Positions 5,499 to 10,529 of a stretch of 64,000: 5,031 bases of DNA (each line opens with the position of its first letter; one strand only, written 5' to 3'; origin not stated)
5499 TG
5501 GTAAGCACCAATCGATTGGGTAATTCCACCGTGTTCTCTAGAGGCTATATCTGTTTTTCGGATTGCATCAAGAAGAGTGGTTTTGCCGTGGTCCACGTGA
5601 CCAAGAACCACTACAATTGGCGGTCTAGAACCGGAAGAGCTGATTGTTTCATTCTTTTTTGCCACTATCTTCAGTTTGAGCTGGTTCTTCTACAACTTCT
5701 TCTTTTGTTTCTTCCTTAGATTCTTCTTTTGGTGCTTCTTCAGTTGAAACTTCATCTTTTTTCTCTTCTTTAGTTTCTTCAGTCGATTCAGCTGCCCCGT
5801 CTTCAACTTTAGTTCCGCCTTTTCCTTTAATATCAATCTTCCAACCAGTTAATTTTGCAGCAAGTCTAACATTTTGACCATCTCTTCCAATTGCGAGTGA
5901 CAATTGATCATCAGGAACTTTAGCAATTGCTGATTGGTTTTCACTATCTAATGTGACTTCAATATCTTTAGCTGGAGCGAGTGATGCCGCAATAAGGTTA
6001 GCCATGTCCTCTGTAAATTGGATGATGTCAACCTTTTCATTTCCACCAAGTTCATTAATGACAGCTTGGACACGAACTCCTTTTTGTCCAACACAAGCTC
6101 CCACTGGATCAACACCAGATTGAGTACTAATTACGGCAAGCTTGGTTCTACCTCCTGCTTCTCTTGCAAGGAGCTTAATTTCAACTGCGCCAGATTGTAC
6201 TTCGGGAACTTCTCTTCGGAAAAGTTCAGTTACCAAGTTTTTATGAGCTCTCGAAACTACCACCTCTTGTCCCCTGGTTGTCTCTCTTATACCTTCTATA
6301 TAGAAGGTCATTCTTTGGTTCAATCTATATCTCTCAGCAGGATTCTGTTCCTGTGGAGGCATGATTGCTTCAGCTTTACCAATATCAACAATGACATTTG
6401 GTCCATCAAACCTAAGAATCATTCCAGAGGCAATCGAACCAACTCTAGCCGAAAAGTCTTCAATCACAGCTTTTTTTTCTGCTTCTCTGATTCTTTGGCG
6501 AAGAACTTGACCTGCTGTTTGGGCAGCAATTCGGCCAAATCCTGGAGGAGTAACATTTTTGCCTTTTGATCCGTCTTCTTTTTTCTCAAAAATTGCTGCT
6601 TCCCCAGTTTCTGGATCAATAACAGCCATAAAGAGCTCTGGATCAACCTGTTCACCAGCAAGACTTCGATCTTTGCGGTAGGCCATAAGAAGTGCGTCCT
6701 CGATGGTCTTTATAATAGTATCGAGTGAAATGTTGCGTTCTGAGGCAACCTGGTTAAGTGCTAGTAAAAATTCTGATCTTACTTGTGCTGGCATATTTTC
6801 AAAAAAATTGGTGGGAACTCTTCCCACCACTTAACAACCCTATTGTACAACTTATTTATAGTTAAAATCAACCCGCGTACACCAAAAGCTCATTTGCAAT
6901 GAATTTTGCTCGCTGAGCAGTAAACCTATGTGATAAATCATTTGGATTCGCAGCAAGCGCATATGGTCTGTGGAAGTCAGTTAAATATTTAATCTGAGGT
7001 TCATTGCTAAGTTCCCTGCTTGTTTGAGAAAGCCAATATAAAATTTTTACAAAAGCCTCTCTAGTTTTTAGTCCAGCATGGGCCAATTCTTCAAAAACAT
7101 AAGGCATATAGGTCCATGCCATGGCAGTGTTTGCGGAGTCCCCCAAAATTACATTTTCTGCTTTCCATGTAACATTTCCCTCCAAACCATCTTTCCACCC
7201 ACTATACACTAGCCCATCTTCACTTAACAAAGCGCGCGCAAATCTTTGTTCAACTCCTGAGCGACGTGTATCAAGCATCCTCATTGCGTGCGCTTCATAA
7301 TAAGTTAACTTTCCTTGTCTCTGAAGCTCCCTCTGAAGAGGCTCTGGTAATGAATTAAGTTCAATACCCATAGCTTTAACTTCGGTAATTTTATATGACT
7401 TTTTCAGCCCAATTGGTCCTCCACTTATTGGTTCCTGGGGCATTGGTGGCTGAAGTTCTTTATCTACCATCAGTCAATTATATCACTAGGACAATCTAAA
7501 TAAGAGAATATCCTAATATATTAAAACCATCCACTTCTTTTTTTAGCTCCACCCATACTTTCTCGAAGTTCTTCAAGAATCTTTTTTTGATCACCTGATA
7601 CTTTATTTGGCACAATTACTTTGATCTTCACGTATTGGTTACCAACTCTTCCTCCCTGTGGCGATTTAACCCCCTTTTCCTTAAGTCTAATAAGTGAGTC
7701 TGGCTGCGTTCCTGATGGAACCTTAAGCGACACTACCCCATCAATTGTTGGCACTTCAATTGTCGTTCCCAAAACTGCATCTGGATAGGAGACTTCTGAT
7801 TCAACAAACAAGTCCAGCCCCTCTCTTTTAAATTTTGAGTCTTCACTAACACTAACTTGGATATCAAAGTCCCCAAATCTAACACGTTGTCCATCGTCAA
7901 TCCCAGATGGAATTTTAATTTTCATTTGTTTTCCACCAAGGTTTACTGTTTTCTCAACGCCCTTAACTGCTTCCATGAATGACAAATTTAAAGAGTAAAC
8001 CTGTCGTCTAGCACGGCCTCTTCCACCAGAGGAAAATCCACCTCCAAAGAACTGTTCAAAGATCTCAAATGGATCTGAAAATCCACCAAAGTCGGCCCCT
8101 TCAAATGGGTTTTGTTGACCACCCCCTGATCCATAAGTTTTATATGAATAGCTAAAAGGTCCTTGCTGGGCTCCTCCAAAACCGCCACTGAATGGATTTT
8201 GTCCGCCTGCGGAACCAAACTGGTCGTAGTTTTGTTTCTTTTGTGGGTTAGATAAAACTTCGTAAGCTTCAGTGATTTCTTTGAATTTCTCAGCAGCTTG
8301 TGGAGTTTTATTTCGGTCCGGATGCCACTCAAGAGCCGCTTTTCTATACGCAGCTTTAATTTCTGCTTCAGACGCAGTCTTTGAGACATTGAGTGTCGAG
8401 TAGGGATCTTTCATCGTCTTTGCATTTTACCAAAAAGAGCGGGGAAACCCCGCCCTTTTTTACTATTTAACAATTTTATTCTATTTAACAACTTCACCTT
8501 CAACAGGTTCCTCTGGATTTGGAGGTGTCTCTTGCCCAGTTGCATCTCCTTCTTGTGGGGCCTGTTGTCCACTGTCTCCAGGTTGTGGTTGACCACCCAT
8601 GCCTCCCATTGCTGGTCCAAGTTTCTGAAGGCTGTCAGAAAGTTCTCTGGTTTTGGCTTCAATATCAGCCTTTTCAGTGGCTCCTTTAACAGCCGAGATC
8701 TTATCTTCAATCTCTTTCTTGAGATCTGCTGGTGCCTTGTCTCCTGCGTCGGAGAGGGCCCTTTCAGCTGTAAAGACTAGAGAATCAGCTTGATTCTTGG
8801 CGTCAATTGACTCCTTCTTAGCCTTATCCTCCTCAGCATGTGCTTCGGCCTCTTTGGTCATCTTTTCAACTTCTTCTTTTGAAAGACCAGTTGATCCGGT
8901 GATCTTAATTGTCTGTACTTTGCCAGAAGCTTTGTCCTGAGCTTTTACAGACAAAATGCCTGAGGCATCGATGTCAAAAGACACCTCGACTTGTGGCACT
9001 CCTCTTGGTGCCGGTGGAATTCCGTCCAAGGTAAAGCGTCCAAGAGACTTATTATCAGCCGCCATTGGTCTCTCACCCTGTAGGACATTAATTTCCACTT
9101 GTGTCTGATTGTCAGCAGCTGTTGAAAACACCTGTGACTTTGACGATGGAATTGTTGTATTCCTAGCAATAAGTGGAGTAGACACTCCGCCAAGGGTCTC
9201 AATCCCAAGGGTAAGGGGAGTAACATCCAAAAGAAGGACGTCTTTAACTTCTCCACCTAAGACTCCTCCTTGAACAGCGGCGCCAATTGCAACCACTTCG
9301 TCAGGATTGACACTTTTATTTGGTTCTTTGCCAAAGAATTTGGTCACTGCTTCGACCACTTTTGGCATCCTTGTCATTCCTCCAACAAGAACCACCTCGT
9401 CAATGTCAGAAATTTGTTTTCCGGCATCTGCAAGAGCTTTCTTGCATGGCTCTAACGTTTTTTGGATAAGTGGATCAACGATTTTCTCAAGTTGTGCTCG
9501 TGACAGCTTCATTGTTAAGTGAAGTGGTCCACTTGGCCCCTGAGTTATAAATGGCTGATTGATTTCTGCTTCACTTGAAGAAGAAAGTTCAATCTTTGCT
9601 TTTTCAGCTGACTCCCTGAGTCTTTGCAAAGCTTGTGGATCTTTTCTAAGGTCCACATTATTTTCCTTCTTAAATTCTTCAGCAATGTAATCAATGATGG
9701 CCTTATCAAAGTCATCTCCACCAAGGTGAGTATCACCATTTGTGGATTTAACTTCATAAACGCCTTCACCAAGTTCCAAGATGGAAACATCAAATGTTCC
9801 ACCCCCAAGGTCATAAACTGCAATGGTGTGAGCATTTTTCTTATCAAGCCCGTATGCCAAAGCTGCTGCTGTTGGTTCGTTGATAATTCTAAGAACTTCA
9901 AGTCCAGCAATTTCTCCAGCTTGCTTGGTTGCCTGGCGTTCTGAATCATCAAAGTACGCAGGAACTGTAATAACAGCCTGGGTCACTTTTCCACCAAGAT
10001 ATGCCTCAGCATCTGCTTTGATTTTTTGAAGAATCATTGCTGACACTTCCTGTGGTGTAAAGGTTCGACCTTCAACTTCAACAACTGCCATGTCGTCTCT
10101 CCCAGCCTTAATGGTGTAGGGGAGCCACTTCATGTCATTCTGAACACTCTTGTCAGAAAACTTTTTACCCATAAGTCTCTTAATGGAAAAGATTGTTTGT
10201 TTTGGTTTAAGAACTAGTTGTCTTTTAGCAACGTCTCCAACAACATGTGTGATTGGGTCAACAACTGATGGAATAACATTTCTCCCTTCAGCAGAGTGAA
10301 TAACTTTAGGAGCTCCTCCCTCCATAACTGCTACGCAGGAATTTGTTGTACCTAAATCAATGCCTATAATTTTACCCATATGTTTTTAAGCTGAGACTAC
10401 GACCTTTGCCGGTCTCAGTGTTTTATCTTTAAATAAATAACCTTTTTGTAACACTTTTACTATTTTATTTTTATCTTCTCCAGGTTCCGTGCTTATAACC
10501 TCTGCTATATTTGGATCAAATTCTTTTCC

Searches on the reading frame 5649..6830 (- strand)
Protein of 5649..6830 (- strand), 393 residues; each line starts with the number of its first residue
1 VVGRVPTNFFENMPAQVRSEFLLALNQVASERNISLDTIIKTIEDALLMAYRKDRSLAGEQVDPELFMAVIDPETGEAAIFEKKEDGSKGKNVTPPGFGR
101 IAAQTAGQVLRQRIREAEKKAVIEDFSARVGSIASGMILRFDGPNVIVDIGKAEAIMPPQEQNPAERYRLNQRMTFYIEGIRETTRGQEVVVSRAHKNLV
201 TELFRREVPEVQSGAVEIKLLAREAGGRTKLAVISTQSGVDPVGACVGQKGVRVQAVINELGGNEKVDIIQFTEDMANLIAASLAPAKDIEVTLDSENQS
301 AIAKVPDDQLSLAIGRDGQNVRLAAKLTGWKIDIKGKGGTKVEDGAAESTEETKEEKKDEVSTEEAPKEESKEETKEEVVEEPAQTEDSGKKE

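Call 57: search_protein_families(library=pfam, proteins=[window:5649-6830:-], max_evalue=0.001)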
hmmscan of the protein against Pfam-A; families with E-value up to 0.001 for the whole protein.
window:5649-6830:- (393 aa): 3 families
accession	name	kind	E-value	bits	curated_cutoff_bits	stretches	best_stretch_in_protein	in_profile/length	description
PF13184.12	KH_5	-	3.5e-22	78.8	27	1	225-292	1-67/69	NusA-like KH domain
PF08529.16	NusA_N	-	1.7e-15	57.7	23.8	2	20-85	1-60/119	NusA N-terminal domain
PF23095.1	KH_NusA_C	-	0.00016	22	34.2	1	302-336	2-36/59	Transcription termination/antitermination protein NusA, KH domain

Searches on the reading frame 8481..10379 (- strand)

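Call 57: search_protein_families(library=pfam, proteins=[window:8481-10379:-], max_evalue=0.001)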
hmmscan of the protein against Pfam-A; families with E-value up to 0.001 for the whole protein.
window:8481-10379:- (632 aa): 3 families
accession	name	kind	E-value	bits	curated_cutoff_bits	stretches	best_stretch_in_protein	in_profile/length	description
PF00012.26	HSP70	-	1.1e-253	843.3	20.6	1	4-589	1-595/599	Hsp70 protein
PF06723.19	MreB_Mbl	-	4.3e-20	72.2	27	1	116-368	77-316/327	MreB/Mbl protein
PF14450.12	FtsA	-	3e-05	24.8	31.8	0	189-353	3-112/127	Cell division protein FtsA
